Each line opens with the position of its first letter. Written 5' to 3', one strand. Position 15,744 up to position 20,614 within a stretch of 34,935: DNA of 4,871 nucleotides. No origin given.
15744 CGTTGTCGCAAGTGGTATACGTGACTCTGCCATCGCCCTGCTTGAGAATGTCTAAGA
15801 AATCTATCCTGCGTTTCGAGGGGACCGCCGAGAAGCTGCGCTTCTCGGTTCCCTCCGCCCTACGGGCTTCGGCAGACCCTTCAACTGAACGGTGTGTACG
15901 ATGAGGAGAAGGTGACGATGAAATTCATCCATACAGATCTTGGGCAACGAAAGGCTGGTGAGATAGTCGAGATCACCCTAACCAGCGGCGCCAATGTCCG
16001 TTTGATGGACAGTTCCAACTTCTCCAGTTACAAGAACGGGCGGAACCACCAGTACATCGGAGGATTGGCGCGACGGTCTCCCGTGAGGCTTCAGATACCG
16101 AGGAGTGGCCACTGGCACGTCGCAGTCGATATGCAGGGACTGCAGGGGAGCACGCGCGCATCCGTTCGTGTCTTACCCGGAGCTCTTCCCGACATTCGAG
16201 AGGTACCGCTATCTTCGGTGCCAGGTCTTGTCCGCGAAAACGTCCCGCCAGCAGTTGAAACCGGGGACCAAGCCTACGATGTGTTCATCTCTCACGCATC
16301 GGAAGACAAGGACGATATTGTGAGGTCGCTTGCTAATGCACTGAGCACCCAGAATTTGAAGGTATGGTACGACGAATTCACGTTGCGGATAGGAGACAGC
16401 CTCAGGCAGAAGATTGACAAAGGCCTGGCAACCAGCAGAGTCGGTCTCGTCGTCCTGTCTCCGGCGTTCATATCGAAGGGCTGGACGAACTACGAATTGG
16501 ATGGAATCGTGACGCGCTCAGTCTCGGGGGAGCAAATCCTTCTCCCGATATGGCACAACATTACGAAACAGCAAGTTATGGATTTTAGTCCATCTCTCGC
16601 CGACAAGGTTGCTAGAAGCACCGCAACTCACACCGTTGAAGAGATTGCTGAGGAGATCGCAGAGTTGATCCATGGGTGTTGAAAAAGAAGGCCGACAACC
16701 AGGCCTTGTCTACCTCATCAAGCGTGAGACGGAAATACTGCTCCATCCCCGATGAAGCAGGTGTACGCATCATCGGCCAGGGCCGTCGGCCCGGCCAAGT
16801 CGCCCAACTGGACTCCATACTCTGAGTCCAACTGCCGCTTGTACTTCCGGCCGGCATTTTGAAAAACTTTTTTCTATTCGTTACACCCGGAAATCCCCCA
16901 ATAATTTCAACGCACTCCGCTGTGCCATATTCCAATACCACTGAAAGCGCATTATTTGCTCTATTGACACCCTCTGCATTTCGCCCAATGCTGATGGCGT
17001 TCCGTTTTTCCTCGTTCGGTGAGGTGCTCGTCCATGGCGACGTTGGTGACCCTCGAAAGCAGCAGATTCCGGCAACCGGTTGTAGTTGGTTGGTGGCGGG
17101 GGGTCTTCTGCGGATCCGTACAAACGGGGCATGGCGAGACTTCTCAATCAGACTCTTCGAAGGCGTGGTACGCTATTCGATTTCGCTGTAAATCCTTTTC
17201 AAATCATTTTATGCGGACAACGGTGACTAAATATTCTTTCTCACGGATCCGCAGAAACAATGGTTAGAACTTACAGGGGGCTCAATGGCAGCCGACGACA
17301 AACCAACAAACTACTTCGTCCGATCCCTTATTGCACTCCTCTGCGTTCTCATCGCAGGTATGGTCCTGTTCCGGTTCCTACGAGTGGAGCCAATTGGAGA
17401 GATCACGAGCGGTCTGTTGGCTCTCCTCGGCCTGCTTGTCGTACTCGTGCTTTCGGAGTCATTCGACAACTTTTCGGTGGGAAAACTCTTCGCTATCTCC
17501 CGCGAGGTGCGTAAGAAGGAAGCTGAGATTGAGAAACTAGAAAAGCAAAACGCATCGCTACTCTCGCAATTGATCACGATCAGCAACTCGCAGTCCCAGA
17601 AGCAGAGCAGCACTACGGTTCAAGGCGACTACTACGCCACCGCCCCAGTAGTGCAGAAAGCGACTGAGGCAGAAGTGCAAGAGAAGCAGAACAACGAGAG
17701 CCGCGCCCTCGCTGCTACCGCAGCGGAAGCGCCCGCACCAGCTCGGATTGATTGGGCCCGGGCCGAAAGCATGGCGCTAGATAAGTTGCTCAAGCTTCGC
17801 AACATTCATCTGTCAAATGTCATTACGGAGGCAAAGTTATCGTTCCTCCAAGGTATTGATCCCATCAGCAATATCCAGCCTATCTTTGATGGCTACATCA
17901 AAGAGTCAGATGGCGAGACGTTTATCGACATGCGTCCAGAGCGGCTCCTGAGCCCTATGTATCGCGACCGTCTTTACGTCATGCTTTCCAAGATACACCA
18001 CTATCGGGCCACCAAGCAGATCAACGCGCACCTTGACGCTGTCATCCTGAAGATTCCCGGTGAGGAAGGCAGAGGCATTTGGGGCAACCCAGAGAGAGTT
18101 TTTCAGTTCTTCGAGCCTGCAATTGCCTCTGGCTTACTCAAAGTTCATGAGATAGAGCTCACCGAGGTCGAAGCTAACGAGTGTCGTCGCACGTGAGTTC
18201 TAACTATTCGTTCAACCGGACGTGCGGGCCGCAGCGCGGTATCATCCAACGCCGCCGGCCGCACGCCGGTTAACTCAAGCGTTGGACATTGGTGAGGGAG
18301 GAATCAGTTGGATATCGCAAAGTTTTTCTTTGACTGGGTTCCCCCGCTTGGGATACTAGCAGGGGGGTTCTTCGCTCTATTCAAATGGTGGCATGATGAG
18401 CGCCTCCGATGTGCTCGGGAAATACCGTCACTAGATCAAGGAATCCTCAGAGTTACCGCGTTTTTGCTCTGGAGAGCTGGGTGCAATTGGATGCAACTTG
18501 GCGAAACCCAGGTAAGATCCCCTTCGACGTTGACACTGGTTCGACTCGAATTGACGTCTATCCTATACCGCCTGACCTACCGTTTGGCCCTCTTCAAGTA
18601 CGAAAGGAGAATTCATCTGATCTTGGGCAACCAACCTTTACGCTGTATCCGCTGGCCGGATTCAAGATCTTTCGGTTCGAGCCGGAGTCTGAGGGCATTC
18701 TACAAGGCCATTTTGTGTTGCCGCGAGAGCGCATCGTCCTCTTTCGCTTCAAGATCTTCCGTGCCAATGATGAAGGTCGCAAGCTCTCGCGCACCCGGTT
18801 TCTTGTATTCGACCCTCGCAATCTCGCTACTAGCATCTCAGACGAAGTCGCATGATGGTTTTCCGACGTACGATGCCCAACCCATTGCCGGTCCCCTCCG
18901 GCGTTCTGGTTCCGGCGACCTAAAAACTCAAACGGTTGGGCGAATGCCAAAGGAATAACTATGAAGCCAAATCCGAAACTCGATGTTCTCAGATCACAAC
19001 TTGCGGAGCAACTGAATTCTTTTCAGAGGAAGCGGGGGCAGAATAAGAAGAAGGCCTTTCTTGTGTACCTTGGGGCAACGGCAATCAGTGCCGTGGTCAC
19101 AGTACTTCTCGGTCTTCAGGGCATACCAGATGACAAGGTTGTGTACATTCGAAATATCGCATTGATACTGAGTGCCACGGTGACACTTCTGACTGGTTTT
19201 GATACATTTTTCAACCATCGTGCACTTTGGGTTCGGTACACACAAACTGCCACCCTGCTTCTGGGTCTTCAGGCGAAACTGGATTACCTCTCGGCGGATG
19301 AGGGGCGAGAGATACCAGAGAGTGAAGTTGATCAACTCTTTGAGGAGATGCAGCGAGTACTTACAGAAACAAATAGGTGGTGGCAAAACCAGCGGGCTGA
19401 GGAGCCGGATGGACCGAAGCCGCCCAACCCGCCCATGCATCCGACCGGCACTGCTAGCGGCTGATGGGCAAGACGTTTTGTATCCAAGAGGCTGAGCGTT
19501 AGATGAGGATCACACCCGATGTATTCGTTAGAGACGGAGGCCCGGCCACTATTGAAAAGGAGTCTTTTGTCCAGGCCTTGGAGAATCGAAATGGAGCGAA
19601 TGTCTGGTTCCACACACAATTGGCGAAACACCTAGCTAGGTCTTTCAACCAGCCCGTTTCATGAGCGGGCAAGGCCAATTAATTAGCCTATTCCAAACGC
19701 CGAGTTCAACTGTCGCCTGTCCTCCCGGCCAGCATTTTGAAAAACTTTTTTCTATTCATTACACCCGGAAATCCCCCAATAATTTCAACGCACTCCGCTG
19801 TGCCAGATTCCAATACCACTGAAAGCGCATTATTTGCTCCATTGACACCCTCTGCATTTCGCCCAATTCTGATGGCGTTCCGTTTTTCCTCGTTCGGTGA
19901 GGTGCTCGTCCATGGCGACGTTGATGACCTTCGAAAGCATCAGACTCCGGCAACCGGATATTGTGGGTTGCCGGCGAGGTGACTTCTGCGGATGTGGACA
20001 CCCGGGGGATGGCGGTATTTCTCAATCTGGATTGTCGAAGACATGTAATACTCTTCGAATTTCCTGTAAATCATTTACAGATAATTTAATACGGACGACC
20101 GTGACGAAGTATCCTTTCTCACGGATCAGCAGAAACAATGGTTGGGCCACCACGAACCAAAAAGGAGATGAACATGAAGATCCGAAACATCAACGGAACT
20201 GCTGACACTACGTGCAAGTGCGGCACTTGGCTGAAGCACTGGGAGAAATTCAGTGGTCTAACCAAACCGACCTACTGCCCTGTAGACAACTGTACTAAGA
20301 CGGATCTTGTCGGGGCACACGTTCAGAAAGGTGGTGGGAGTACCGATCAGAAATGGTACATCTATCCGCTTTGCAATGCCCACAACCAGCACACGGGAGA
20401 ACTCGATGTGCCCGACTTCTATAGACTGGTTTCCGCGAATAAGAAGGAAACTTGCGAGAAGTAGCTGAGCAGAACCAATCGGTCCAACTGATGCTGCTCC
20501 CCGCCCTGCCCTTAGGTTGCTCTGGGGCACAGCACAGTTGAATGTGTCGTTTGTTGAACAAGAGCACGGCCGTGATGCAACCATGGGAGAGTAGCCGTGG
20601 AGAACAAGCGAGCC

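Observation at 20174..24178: Cassette 3: three ThsB-type TIR-like genes with a Zn-finger protein, a multi-TM protein, an unknown 226-aa protein and a HEPN protein, but no ThsA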

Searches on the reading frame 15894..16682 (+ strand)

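Call 6: search_protein_families(library=pfam, proteins=[window:15894-16682:+], max_evalue=0.1)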
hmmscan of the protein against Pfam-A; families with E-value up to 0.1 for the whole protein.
window:15894-16682:+ (262 aa): 4 families
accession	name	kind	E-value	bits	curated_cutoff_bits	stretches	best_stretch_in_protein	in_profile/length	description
PF08980.16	DUF1883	-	5.7e-34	116.4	26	1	9-95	1-87/89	Domain of unknown function (DUF1883)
PF13676.11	TIR_2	-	1.9e-19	70.8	28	1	130-224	1-93/122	TIR domain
PF01582.25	TIR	-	1.9e-14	54.3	21.3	1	127-246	1-121/179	TIR domain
PF02222.28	ATP-grasp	-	0.029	14.5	27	1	200-260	80-138/179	ATP-grasp domain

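Call 84: search_protein_families(library=padloc, proteins=[window:15894-16682:+], max_evalue=0.001)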
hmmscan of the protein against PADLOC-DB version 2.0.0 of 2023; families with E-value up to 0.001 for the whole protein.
window:15894-16682:+ (262 aa): 14 families
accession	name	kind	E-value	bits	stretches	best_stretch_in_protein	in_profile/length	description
PDLC05062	PDC-S66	-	2.1e-70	235.4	1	122-259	143-280/282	-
PDLC00417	ThsB1|ThsB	-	9.5e-42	141.5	1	124-259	163-299/303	TIR-like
PDLC00424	ThsB1|ThsB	-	3.4e-24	83.9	1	113-259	87-232/234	TIR-like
PDLC02962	RT-TIR_XII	-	5.4e-17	59.8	1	124-260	342-477/478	single gene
PDLC02961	RT-TIR_XII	-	1.2e-11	42.3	1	125-259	345-472/475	single gene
PDLC02012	SAVED5--SAVED_TIR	-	1.3e-10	39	1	118-232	4-117/404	-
PDLC02421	Aga_TIR-PNTD1-PNTD2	-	1.3e-08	32.4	1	130-195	6-72/430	Class I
PDLC03015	TIR-NLR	-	9.8e-08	29.1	1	130-203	4-75/824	-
PDLC02403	Aga_TIR-PNTD1-PNTD2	-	1.8e-07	28.6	1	130-195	5-71/443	Class I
PDLC00426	ThsB1|ThsB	-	2.2e-06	25.2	1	125-203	235-319/352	TIR-like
PDLC03957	bSEFIR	-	3.9e-05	21.6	1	128-194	39-107/412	-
PDLC00422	ThsB1|ThsB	-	0.00013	19.6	1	124-160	37-72/194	TIR-like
PDLC00430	ThsB1|ThsB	-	0.00014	19.5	1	128-178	65-115/269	TIR-like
PDLC00728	Effector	-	0.00019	18.5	1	123-179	5-64/432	TIR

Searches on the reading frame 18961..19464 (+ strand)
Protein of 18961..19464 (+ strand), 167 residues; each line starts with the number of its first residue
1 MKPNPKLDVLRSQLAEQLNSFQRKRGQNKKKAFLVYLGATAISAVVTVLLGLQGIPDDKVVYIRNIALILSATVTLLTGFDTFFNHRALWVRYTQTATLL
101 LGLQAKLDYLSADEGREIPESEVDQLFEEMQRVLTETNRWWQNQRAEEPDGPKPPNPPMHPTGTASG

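Call 6: search_protein_families(library=pfam, proteins=[window:18961-19464:+], max_evalue=0.1)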
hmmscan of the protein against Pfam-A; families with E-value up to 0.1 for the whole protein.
window:18961-19464:+ (167 aa): 6 families
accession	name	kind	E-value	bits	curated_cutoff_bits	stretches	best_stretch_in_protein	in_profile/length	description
PF14015.11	DUF4231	-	2.5e-06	28.3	24.7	1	20-99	5-80/103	Protein of unknown function (DUF4231)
PF18181.6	SLATT_1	-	0.0024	18.4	26.3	1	12-141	4-122/122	SMODS and SLOG-associating 2TM effector domain 1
PF06168.16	DUF981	-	0.0029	18.1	29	1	37-86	134-183/186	Protein of unknown function (DUF981)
PF19744.4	DUF6232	-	0.06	14.2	27.4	1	18-101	20-98/117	Family of unknown function (DUF6232)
PF09810.15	Exo5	-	0.071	13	25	1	99-148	296-345/367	Exonuclease V - a 5' deoxyribonuclease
PF18186.6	SLATT_4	-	0.082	13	27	1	27-135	30-132/165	SMODS and SLOG-associating 2TM effector domain family 4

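Call 84: search_protein_families(library=padloc, proteins=[window:18961-19464:+], max_evalue=0.001)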
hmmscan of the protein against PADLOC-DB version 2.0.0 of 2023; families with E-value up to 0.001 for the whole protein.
window:18961-19464:+ (167 aa): 0 families

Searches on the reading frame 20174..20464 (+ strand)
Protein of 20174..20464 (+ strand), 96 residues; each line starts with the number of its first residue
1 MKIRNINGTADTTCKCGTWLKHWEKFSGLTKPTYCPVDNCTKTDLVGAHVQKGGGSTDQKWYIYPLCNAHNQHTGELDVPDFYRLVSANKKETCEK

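Call 3: search_protein_families(library=pfam, proteins=[window:20174-20464:+], max_evalue=1)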
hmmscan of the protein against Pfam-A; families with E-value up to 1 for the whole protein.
window:20174-20464:+ (96 aa): 2 families
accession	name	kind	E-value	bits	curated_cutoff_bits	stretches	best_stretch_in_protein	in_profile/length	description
PF02957.21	TT_ORF2-like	-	0.024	15.1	24.3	1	11-24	17-30/53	TT viral ORF2-like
PF16786.11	RecA_dep_nuc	-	0.13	12.9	26.9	1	40-77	25-61/103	Recombination enhancement, RecA-dependent nuclease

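Call 4: search_protein_families(library=padloc, proteins=[window:20174-20464:+], max_evalue=1)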
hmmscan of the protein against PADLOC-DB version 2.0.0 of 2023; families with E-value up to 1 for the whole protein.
window:20174-20464:+ (96 aa): 0 families

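Call 7: search_protein_families(library=ncbifam, proteins=[window:20174-20464:+], max_evalue=1)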
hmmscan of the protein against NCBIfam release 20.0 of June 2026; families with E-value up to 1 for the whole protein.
window:20174-20464:+ (96 aa): 0 families

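Call 64: search_dna_similar(query=window:20174-20464:+, collection=plasmids, mode=protein, max_evalue=0.01, max_rows=20)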
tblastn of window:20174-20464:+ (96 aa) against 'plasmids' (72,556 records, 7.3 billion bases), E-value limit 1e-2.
Records with a match: 1; places in all: 1; records where one place covers at least 80% of the query: 1.
Best place of each record, by identity: <60% 1.
By first word of the organism name: Brevibacillus 1.
By predicted mobility (MOB-suite, as given by PLSDB): non-mobilizable 1.
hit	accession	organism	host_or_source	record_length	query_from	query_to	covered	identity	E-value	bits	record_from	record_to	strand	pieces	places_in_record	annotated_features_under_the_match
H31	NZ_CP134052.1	Brevibacillus brevis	cell culture,cell culture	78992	4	95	96%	37.0%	1e-11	66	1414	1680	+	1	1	hypothetical protein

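Call 65: search_dna_similar(query=window:20174-20464:+, collection=phages, mode=protein, max_evalue=0.01, max_rows=20)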
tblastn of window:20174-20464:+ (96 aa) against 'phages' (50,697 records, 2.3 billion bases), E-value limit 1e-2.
Records with a match: 1; places in all: 1; records where one place covers at least 80% of the query: 1.
Best place of each record, by identity: <60% 1.
By first word of the organism name: Bacteriophage 1.
By host as written in the record: - 1.
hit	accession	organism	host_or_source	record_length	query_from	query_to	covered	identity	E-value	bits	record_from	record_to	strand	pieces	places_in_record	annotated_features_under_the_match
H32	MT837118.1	Bacteriophage sp.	human fecal samples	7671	4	95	96%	32.6%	5e-7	51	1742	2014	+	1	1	record has no annotation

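Call 73: search_protein_families(library=phrogs, proteins=[window:20174-20464:+], max_evalue=0.1)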
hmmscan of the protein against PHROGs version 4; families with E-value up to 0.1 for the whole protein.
window:20174-20464:+ (96 aa): 1 family
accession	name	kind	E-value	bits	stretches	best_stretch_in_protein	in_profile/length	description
phrog_1588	-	unknown function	0.009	16.8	1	48-75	55-83/132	-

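Call 75: get_annotated_region(hit=H31, flank=3000)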
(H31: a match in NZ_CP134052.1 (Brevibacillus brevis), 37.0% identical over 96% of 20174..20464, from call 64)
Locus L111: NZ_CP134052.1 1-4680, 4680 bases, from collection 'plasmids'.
description: Brevibacillus brevis strain NEB573 plasmid pBbsI, complete sequence
organism: Brevibacillus brevis (NCBI taxid 1393)
taxonomy: Bacteria; Bacillota; Bacilli; Bacillales; Paenibacillaceae; Brevibacillus; Brevibacillus brevis
host: -; source: cell culture,cell culture; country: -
typing (MOB-suite, as given by PLSDB): non-mobilizable
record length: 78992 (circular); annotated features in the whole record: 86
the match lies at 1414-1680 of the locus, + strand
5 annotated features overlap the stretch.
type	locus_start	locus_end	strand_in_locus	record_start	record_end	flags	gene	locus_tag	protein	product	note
CDS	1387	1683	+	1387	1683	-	-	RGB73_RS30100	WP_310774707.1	hypothetical protein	-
CDS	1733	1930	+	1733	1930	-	-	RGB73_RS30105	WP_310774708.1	hypothetical protein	-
CDS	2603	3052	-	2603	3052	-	-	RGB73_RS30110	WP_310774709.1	hypothetical protein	-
CDS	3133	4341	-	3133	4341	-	-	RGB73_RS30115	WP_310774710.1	ParM/StbA family protein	GO:0030541 - plasmid partitioning [Evidence IEA]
CDS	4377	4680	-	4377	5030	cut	-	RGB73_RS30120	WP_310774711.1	MerR family transcriptional regulator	-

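Call 108: search_protein_representatives(protein=window:20174-20464:+)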
Query: 96 residues. Proteins with E-value up to 0.001 (for the whole library): 1126; up to 1e-10: 397; up to 1e-30: 5. The best 150 are listed.
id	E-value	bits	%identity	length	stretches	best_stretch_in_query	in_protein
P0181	2.1e-45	169.3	74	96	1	1-96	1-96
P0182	3.7e-35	136.4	63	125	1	2-96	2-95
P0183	1.5e-34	134.5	76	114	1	1-74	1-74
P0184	2.7e-32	127.2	61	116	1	1-95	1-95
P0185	4.9e-32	126.3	57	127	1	1-96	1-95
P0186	2.8e-30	120.7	59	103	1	1-96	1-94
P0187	2.2e-29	117.8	56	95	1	1-96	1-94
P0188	2.4e-29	117.7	61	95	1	2-96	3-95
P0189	2.4e-29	117.7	62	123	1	2-96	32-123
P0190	1.8e-28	114.9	57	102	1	1-94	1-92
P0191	3.6e-28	113.9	58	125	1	1-96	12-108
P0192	7.6e-28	112.9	56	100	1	2-96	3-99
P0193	2.8e-27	111.1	56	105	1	1-96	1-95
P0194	3.2e-27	110.9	55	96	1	2-96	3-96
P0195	5.1e-26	107.0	57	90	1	1-88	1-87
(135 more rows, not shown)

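Call 110: search_protein_families(library=pfam, alignment_id=A6, max_evalue=1)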
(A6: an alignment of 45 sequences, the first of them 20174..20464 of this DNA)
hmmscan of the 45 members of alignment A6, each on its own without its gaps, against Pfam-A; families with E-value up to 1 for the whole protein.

A. member 1, window:20174-20464:+ (96 aa): 2 families
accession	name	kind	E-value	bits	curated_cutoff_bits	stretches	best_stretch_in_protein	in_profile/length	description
PF02957.21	TT_ORF2-like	-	0.024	15.1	24.3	1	11-24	17-30/53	TT viral ORF2-like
PF16786.11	RecA_dep_nuc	-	0.13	12.9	26.9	1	40-77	25-61/103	Recombination enhancement, RecA-dependent nuclease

B. families by the number of members that match (of 45 scanned): 9 families
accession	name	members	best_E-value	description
PF02957.21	TT_ORF2-like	32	0.0018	TT viral ORF2-like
PF16786.11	RecA_dep_nuc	3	0.014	Recombination enhancement, RecA-dependent nuclease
PF18721.6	CxC6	2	0.04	CxC6 like cysteine cluster associated with KDZ transposases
PF06337.17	DUSP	1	0.0095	DUSP domain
PF23641.1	YmcF-like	1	0.017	YmcF-like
PF02135.21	zf-TAZ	1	0.037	TAZ zinc finger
PF25200.1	DUF7833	1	0.049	Family of unknown function (DUF7833)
PF20728.2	Nairovirus_NSm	1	0.08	Nairovirus NSm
PF19419.5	DUF5983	1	0.18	Family of unknown function (DUF5983) C-terminal domain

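Call 111: search_solved_structures(query=A6, max_evalue=10)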
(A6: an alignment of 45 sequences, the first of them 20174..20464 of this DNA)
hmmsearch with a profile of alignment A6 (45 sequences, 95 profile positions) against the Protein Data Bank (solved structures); distinct sequences matched with E-value up to 10: 7.
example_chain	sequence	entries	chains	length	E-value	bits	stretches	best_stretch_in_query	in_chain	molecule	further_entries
7ane_T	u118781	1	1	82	0.34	14.1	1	41-71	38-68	bL32m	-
7aih_T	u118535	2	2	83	0.35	14.1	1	41-71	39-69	bL32m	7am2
7aoi_A5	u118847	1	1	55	0.5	13.6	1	41-68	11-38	bL32m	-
6ppm_B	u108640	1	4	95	1.2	12.4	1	53-87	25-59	Ancestral Caspase-6 small subunit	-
6oel_C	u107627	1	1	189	1.4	12.2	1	20-83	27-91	Cytokine receptor common subunit gamma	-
6pdq_B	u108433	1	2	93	1.4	12.1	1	53-86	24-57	Ancestral Effector Caspase-3/6/7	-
6wmi_A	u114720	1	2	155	4.6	10.5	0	22-46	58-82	Zinc finger protein 410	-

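Call 112: predict_structure(protein=window:20174-20464:+)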
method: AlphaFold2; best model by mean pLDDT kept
length: 96 residues; sequences in the alignment: 1
mean_pLDDT: 37.3   pTM: 0.30
mean pLDDT of the five models: 37.3, 35.3, 32.9, 31.0, 29.0
residues with pLDDT >= 90: 0; 70-90: 0; 50-70: 6; < 50: 90
segments of 3 or more residues with pLDDT < 50: 1-46, 51-62, 66-96
pLDDT, mean of each block of 10 residues (from residue 1): 28 33 35 36 47 44 47 37 33 27
secondary structure, 60 per line:
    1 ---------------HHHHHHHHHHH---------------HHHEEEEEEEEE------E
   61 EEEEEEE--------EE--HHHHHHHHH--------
elements in order: H16-26 E45-53 E60-67 H80-88
